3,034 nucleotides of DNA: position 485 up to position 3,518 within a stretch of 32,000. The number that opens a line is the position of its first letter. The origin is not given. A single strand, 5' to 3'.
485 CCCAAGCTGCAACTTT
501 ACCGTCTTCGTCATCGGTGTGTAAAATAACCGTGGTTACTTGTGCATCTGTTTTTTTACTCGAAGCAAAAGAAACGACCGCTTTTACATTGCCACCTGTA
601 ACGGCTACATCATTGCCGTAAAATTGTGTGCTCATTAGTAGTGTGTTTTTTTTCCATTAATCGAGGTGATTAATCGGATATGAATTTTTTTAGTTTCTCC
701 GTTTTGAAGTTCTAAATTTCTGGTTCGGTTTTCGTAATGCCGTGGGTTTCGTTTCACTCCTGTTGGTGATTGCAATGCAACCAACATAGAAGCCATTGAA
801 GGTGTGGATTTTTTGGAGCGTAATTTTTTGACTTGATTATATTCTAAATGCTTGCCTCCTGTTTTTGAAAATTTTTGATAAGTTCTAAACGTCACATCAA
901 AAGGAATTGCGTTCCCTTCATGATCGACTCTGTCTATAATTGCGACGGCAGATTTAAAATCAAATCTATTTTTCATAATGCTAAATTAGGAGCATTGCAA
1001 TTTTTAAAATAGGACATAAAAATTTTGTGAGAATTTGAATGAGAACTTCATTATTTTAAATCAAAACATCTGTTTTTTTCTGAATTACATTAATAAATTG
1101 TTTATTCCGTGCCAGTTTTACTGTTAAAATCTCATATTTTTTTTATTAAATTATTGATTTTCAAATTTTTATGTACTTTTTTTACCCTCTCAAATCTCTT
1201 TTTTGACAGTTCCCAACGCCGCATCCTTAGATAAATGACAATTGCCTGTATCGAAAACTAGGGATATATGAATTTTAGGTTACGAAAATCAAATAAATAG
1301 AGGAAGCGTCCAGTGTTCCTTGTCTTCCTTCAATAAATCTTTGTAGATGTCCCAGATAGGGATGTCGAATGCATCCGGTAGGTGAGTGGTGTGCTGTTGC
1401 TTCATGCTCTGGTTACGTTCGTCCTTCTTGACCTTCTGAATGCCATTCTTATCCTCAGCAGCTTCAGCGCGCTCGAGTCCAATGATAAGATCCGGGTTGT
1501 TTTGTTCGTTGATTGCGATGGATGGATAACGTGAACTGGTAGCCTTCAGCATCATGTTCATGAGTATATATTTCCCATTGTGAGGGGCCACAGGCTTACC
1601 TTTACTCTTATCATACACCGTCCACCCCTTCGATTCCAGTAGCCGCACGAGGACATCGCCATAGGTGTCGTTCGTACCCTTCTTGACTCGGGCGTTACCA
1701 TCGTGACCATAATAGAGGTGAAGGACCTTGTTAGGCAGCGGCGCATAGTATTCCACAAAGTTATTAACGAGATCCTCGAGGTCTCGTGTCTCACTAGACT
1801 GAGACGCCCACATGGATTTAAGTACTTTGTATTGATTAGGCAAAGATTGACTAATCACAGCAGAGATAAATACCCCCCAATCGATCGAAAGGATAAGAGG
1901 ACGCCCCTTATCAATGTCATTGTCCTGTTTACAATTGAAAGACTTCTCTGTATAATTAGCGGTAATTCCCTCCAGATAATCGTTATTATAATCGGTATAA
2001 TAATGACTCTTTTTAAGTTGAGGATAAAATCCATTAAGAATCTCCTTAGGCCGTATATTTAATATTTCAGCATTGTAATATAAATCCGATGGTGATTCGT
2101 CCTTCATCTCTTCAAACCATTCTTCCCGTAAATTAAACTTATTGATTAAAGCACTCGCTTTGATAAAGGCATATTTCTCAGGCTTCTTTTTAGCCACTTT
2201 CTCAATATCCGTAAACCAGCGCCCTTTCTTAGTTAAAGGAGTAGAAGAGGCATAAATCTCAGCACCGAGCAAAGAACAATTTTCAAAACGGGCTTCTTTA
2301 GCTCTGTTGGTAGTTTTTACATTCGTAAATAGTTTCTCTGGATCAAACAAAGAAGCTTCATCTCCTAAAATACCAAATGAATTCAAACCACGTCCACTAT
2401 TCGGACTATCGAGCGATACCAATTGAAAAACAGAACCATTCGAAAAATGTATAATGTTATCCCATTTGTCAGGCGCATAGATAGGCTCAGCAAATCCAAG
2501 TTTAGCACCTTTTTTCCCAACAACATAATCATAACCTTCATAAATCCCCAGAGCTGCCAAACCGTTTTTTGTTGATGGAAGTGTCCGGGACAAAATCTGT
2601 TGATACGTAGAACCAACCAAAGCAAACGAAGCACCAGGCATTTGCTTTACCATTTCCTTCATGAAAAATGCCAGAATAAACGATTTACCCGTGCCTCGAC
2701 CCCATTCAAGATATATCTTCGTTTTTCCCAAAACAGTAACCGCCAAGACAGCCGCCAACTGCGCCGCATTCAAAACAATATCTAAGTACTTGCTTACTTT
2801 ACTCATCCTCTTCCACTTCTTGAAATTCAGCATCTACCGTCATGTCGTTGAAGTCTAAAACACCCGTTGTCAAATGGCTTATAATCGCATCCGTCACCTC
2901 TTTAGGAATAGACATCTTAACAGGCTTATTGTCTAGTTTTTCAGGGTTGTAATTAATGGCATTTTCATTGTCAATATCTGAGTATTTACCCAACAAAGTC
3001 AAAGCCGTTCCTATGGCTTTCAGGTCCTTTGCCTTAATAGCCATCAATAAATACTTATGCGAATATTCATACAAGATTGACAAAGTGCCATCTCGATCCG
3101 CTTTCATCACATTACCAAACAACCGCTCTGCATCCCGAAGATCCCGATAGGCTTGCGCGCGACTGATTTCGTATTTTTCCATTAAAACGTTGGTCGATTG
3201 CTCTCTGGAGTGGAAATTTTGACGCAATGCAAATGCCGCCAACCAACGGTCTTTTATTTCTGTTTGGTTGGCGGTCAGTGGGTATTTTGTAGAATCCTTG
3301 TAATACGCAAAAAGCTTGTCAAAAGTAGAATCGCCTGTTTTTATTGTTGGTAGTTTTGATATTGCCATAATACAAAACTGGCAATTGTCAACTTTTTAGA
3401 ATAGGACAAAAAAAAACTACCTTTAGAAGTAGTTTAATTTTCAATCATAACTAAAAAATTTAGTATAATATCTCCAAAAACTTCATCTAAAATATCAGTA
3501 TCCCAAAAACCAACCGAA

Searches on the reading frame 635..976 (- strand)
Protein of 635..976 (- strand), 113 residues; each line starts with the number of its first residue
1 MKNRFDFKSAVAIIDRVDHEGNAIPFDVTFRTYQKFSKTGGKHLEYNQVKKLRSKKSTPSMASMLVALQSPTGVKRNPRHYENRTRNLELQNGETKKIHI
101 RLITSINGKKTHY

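Call 36: find_encoding_contigs(protein=window:635-976:-, flank=10000, max_places=4)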
Protein window:635-976:- (113 aa): 7 contigs read that carry it; 4 places shown.
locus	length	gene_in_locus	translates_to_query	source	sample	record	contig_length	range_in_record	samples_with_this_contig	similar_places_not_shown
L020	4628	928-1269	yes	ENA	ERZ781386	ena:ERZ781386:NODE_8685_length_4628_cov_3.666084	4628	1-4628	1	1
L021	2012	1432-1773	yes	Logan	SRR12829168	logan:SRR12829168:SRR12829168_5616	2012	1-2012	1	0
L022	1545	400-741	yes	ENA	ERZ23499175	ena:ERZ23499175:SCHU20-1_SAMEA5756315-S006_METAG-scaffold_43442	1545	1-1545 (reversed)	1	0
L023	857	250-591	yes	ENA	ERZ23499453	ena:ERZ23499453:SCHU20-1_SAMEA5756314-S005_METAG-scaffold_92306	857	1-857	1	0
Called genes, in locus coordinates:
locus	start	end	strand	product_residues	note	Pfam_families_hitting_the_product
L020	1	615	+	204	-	?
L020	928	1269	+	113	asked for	-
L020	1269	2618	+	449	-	-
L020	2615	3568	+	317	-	PF20459:DUF6712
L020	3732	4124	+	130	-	-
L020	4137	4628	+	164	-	?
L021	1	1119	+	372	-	?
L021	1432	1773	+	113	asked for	-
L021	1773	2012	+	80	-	?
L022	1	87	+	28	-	?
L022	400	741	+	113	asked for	-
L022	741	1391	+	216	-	-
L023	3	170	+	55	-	?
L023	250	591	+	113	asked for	-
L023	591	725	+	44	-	-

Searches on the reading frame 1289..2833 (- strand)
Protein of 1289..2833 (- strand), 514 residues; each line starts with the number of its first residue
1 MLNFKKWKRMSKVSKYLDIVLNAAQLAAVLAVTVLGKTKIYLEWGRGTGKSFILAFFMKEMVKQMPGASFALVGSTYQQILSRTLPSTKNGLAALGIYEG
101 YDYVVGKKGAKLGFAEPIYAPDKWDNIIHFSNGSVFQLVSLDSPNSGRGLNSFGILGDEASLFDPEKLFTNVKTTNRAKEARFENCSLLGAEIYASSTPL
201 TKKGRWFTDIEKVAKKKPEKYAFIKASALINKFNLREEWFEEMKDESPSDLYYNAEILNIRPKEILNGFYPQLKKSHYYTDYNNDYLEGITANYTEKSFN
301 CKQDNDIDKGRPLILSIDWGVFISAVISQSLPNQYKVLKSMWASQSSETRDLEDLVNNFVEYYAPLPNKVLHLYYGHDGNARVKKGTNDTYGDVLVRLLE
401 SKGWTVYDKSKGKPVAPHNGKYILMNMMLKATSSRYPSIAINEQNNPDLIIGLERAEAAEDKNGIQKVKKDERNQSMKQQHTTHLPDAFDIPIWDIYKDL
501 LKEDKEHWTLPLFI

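Call 25: search_protein_families(library=pfam, proteins=[window:1289-2833:-], max_evalue=0.001)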
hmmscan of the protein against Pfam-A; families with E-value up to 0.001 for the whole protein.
window:1289-2833:- (514 aa): 1 family
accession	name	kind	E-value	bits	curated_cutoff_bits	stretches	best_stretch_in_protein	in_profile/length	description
PF03237.21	Terminase_6N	-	0.00038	20.6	22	1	45-253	5-192/215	Terminase large subunit, T4likevirus-type, N-terminal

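Call 57: find_encoding_contigs(protein=window:1289-2833:-, flank=10000, max_places=3)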
Protein window:1289-2833:- (514 aa): no gene with exactly this product is on record in the collection.

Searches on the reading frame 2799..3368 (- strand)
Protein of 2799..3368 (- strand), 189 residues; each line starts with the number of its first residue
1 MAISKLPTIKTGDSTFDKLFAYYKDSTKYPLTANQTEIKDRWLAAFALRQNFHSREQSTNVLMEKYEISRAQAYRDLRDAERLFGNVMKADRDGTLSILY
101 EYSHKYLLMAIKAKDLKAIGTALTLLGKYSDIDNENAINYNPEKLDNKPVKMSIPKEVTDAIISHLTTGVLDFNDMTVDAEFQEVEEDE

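Call 58: find_encoding_contigs(protein=window:2799-3368:-, flank=10000, max_places=3)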
Protein window:2799-3368:- (189 aa): 6 contigs read that carry it; 3 places shown.
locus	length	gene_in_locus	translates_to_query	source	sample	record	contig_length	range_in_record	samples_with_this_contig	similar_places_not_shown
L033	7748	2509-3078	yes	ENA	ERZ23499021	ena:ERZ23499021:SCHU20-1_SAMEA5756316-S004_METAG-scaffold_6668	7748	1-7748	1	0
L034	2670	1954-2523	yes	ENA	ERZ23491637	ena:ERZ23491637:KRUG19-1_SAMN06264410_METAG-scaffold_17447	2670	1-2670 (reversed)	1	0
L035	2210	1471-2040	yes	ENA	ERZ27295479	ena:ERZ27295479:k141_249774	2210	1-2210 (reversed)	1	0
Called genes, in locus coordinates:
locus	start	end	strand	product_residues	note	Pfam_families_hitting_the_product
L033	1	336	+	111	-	?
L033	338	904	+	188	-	-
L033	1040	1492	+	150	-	-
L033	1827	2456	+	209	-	-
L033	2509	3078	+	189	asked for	-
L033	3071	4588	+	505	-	-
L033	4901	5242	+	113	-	-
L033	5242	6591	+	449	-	-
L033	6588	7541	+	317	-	PF20459:DUF6712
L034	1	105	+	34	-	?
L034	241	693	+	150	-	-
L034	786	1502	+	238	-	-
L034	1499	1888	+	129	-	-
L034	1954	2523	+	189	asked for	-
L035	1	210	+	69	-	?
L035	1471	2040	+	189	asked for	-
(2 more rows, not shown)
